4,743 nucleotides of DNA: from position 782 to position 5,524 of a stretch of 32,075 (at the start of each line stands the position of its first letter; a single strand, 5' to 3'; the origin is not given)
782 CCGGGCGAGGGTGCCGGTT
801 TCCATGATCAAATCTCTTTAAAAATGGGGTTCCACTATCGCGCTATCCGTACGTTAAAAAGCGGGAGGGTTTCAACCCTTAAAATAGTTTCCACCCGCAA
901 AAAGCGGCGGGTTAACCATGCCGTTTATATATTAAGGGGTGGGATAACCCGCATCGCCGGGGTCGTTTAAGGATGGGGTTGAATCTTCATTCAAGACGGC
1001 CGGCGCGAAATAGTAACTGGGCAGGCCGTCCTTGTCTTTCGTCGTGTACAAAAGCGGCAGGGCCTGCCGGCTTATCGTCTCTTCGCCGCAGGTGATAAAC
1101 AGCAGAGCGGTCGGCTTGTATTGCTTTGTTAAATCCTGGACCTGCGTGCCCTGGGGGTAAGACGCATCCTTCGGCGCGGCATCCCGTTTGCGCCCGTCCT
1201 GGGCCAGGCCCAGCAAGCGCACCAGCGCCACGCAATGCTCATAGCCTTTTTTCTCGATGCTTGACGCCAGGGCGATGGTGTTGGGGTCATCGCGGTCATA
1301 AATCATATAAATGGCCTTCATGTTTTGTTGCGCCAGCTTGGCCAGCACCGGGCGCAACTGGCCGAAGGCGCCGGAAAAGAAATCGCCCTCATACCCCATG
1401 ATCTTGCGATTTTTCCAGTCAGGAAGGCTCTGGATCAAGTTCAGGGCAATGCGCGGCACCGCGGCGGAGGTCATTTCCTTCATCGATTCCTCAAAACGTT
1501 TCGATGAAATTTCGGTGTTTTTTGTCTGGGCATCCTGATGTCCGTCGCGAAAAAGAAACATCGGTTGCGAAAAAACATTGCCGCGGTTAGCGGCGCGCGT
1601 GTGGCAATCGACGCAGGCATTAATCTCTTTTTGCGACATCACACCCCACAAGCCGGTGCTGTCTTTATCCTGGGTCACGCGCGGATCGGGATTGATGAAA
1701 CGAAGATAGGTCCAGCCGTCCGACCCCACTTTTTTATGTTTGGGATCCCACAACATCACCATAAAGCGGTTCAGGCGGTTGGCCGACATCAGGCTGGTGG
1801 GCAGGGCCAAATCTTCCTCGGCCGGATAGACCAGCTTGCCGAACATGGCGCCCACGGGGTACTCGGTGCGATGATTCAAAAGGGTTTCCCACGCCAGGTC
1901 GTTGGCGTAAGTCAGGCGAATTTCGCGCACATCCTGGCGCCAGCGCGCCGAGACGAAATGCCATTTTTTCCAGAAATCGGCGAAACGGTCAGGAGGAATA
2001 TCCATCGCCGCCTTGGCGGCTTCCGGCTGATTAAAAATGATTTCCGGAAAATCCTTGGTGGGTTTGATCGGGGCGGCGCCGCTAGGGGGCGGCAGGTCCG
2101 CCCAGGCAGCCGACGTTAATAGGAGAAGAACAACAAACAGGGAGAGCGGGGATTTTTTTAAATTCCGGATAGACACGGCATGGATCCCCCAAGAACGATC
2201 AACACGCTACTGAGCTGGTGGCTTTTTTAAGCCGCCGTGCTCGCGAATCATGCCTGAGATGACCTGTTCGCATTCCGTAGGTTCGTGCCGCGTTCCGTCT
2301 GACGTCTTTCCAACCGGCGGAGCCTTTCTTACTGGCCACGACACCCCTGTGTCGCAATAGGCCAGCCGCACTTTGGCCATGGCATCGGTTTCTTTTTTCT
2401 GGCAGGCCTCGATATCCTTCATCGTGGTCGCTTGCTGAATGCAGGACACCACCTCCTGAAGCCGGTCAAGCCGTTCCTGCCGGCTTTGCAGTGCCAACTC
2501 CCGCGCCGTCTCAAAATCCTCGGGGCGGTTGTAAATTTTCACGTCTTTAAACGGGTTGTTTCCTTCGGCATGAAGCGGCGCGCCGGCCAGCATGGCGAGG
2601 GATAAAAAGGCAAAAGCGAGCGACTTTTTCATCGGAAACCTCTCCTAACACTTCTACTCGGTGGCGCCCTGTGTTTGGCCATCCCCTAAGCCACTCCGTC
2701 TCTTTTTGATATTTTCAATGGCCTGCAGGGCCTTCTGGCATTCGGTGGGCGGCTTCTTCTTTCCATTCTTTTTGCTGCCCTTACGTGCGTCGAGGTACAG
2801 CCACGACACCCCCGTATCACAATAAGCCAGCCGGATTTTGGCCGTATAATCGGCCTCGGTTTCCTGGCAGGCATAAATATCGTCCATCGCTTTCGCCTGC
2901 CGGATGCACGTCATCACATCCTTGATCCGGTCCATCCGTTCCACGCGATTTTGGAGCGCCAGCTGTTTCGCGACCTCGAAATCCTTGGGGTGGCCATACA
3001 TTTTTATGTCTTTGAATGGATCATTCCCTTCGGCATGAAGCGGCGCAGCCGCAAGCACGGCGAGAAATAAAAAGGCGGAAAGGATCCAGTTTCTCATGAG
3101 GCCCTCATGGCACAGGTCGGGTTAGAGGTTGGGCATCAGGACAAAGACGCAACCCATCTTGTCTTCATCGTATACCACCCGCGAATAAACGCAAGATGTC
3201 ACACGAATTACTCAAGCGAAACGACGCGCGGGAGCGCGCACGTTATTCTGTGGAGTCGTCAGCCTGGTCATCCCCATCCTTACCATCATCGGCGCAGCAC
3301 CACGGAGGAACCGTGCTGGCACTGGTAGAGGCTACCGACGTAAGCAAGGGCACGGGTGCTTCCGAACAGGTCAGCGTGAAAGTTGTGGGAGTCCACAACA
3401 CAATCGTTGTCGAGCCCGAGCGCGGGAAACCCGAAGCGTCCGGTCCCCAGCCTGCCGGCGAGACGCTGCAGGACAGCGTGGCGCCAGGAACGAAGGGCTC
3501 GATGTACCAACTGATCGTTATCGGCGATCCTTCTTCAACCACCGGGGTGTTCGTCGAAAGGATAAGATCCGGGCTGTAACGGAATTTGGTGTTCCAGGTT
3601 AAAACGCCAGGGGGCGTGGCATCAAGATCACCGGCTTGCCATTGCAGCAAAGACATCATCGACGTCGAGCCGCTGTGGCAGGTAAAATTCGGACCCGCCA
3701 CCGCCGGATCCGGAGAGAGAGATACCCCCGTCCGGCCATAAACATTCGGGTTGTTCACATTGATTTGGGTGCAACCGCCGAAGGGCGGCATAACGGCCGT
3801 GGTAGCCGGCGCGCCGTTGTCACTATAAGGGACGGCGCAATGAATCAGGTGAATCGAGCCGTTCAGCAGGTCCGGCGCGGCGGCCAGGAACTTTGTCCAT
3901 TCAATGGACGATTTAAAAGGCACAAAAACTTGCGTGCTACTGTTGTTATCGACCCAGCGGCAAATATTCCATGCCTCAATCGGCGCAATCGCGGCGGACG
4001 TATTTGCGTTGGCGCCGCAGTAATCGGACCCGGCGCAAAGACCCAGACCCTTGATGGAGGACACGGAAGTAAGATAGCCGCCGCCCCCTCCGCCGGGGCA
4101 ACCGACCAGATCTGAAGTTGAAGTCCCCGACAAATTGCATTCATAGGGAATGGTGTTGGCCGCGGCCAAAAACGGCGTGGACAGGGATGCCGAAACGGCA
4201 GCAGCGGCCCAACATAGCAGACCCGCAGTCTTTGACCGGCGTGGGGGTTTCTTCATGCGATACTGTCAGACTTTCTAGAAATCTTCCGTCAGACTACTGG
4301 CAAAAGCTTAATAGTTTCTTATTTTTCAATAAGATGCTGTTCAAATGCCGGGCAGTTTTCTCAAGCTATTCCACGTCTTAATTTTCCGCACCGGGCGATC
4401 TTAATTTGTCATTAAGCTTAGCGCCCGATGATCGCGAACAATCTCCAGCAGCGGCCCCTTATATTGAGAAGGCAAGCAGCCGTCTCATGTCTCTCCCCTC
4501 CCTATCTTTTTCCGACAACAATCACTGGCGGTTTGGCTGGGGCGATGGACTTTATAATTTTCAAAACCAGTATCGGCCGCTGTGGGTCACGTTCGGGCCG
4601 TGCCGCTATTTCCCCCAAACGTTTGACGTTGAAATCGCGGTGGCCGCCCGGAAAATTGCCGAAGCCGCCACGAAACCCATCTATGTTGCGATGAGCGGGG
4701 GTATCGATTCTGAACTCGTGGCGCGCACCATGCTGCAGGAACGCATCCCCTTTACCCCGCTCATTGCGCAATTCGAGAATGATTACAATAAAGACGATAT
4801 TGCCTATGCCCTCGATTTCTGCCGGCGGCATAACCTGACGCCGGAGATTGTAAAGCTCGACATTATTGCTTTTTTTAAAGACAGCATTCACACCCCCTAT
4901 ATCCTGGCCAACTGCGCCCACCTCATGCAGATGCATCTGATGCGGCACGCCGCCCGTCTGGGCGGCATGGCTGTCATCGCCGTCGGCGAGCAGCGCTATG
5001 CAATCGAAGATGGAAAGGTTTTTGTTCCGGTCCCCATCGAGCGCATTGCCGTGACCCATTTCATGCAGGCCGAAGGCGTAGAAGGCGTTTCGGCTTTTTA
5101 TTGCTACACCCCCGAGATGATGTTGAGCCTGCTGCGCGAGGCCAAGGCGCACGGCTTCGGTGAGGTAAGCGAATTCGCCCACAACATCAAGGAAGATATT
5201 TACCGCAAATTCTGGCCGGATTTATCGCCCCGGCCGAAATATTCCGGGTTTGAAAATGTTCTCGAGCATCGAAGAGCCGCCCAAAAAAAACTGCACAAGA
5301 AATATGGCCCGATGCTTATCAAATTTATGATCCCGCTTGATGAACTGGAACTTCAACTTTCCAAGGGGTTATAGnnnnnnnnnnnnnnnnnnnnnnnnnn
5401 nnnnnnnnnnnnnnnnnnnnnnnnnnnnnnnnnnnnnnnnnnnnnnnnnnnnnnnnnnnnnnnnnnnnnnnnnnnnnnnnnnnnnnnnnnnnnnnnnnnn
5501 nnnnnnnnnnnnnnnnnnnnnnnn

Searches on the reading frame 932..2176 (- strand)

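Call 13: search_protein_families(library=pfam, proteins=[window:932-2176:-], max_evalue=0.001)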
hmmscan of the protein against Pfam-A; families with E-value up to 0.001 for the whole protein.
window:932-2176:- (414 aa): 1 family
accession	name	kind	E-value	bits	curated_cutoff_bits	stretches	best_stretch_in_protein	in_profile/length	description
PF16694.10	Cytochrome_P460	-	9.3e-16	58.8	27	1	69-203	4-125/125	Cytochrome P460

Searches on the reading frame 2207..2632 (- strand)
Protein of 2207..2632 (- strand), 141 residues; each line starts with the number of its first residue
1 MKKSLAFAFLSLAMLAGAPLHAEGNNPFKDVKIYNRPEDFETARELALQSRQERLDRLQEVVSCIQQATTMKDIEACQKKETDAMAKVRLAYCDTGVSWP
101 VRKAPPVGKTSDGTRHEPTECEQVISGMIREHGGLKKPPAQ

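Call 13: search_protein_families(library=pfam, proteins=[window:2207-2632:-], max_evalue=0.001)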
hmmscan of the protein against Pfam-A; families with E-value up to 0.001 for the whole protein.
window:2207-2632:- (141 aa): 0 families

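Call 73: search_protein_families(library=padloc, proteins=[window:2207-2632:-], max_evalue=0.01)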
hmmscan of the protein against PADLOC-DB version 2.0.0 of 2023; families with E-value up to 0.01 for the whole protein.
window:2207-2632:- (141 aa): 0 families

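Call 74: search_protein_families(library=phrogs, proteins=[window:2207-2632:-], max_evalue=0.001)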
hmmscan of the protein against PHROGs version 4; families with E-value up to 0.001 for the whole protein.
window:2207-2632:- (141 aa): 1 family
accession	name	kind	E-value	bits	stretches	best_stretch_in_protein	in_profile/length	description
phrog_136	-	tail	0.00088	20.4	0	22-90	89-157/178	tail fiber assembly protein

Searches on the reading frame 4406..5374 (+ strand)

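Call 13: search_protein_families(library=pfam, proteins=[window:4406-5374:+], max_evalue=0.001)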
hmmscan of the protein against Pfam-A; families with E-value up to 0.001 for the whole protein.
window:4406-5374:+ (322 aa): 0 families

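Call 67: search_protein_families(library=ncbifam, proteins=[window:4406-5374:+], max_evalue=0.1)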
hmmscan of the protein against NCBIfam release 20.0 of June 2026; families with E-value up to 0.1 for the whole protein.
window:4406-5374:+ (322 aa): 5 families
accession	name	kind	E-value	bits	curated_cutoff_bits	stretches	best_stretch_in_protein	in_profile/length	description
TIGR01536.1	asn_synth_AEB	equivalog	0.0084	15.1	267.1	1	78-192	244-359/517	asparagine synthase (glutamine-hydrolyzing)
TIGR00268.2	TIGR00268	equivalog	0.0089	15.3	150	1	89-154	13-79/259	ATP-dependent sacrificial sulfur transferase LarE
TIGR00552.1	nadE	equivalog_domain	0.014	14.6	63.65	1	83-157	16-92/251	NAD(+) synthase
TIGR02432.1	lysidine_TilS_N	equivalog_domain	0.027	14.4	93.6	1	92-153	2-68/189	tRNA lysidine(34) synthetase TilS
NF001138.1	PRK00143.1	equivalog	0.058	12.3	284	1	92-130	2-40/345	tRNA 2-thiouridine(34) synthase MnmA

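Call 73: search_protein_families(library=padloc, proteins=[window:4406-5374:+], max_evalue=0.01)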
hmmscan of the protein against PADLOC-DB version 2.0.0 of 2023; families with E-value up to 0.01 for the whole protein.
window:4406-5374:+ (322 aa): 0 families

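Call 74: search_protein_families(library=phrogs, proteins=[window:4406-5374:+], max_evalue=0.001)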
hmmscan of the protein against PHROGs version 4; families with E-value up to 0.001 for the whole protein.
window:4406-5374:+ (322 aa): 0 families
